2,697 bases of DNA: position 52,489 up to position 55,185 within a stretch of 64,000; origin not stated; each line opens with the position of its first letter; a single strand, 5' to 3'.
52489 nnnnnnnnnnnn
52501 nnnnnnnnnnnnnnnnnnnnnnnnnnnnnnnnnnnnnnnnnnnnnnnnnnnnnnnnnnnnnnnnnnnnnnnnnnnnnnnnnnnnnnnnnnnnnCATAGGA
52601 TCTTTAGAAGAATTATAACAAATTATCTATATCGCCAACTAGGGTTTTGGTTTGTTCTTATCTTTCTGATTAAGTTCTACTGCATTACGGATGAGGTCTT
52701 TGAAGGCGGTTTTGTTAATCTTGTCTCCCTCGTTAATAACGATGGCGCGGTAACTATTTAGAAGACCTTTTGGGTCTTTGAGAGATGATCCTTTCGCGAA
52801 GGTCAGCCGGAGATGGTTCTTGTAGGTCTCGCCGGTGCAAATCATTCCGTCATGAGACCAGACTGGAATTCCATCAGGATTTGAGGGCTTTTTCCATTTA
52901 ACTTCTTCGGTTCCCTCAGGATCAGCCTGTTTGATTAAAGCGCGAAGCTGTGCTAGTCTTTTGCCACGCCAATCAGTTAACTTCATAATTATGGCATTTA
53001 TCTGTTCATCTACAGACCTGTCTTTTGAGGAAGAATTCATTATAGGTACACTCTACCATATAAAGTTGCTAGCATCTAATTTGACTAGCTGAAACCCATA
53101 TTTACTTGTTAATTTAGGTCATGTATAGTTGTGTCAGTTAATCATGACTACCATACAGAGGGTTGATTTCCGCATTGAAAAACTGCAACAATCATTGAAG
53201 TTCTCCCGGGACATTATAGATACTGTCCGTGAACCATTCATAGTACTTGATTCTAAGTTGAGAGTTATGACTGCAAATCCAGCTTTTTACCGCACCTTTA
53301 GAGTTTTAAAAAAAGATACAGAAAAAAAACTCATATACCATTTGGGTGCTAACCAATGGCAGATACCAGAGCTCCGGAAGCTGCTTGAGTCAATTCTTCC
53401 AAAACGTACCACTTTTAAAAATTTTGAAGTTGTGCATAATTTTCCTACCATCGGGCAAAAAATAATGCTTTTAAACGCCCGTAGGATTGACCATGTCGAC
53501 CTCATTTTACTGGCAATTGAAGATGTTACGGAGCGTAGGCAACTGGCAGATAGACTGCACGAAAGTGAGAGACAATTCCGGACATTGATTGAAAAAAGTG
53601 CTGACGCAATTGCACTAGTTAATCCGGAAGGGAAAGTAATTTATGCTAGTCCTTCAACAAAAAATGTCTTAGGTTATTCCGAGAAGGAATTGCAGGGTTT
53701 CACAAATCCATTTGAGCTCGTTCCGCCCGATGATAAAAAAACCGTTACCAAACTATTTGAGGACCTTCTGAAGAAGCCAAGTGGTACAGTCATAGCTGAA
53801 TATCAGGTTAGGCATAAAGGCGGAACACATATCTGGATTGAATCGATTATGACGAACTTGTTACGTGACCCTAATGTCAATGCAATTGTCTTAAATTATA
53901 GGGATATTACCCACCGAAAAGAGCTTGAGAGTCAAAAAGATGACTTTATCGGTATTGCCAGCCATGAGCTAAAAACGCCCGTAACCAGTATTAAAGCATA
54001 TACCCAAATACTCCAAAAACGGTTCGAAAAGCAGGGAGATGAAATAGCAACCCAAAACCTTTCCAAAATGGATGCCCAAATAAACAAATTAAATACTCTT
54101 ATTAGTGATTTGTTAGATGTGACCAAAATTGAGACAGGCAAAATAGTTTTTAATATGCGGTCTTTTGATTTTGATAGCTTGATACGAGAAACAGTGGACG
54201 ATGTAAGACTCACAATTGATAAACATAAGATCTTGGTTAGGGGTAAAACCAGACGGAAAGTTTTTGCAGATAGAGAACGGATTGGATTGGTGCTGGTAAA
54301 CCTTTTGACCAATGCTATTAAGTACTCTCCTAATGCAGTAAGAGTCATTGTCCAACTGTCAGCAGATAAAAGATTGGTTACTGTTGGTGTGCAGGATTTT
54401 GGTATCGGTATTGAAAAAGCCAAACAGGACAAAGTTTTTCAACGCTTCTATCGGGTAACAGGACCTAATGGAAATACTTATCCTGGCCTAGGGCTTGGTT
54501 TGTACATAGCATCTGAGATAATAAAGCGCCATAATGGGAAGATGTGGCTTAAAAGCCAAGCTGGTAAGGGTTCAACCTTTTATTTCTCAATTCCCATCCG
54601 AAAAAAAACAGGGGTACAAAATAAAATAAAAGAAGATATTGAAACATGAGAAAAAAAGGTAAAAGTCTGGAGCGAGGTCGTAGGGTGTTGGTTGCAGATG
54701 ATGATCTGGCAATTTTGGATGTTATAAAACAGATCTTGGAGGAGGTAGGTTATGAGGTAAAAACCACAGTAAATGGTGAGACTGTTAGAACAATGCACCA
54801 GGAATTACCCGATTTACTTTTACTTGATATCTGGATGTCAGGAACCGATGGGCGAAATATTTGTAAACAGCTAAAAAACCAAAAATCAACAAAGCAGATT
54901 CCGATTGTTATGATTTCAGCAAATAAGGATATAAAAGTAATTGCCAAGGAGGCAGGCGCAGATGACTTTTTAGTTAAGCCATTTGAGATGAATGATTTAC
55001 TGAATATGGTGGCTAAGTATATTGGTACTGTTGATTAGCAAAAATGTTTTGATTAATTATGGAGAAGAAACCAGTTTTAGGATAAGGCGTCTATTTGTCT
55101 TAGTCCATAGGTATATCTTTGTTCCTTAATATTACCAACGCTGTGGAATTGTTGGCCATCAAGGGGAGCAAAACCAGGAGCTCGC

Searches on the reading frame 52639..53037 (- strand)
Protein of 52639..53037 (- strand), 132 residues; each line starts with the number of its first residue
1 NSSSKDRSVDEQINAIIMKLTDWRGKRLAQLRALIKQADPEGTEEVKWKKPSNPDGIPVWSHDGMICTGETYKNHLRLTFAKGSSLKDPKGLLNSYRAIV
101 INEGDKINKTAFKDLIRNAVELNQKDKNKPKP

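Call 14: search_protein_families(library=pfam, proteins=[window:52639-53037:-], max_evalue=0.01)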
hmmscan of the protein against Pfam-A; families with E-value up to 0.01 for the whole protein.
window:52639-53037:- (132 aa): 1 family
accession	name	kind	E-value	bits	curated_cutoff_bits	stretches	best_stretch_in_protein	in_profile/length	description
PF08818.16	DUF1801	-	1e-18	67.9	27.2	1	25-120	2-85/85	Domain of unknown function (DU1801)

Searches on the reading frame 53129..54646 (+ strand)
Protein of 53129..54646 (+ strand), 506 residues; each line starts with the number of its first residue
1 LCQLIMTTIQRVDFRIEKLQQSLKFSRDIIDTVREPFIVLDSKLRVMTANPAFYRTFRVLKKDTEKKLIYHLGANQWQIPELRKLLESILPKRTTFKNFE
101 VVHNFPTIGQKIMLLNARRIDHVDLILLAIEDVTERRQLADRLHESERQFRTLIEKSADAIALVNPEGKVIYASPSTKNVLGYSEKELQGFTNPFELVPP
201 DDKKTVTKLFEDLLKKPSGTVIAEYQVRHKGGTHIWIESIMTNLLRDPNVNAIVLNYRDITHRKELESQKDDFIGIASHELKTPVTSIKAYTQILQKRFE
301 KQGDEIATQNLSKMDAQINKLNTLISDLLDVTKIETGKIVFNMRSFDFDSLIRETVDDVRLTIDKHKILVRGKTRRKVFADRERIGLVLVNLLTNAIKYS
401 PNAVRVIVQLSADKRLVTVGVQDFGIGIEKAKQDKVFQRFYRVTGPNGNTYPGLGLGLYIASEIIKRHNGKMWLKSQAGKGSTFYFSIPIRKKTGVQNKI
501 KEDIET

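Call 14: search_protein_families(library=pfam, proteins=[window:53129-54646:+], max_evalue=0.01)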
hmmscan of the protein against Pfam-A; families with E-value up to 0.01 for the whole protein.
window:53129-54646:+ (506 aa): 8 families
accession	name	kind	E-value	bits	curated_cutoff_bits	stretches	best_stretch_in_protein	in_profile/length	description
PF02518.31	HATPase_c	-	4e-25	88.9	26.4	1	381-491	2-110/111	Histidine kinase-, DNA gyrase B-, and HSP90-like ATPase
PF08448.16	PAS_4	-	8.9e-17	61.7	23.1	2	155-265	2-110/110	PAS fold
PF00512.31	HisKA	-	1.9e-16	60.3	26.9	1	269-337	1-66/66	His Kinase A (phospho-acceptor) domain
PF13426.13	PAS_9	-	2.4e-14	53.9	27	1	159-261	2-102/103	PAS domain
PF08447.18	PAS_3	-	3.9e-14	53.1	25.6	1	170-249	1-79/89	PAS fold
PF00989.32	PAS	-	4.3e-13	49.7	22.6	1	149-259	2-112/113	PAS fold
PF13188.13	PAS_8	-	2e-11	43.8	21.8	2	149-189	2-44/65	PAS domain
PF13581.12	HATPase_c_2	-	0.0077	16.7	27.4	0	381-463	28-107/127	Histidine kinase-like ATPase domain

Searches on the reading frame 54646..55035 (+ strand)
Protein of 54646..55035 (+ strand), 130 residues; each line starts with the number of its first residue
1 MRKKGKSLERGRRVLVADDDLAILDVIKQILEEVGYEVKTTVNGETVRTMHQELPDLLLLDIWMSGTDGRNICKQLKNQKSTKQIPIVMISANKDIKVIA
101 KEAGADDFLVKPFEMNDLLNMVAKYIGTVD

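Call 14: search_protein_families(library=pfam, proteins=[window:54646-55035:+], max_evalue=0.01)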
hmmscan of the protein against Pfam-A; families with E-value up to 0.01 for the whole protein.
window:54646-55035:+ (130 aa): 2 families
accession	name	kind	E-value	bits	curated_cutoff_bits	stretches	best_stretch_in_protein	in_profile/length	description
PF00072.30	Response_reg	-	1e-25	90.5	30.2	1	14-122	1-110/111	Response regulator receiver domain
PF21695.3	GlnR_1st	-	0.00016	22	27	1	37-111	25-96/111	Transcription regulator GlnR, N-terminal domain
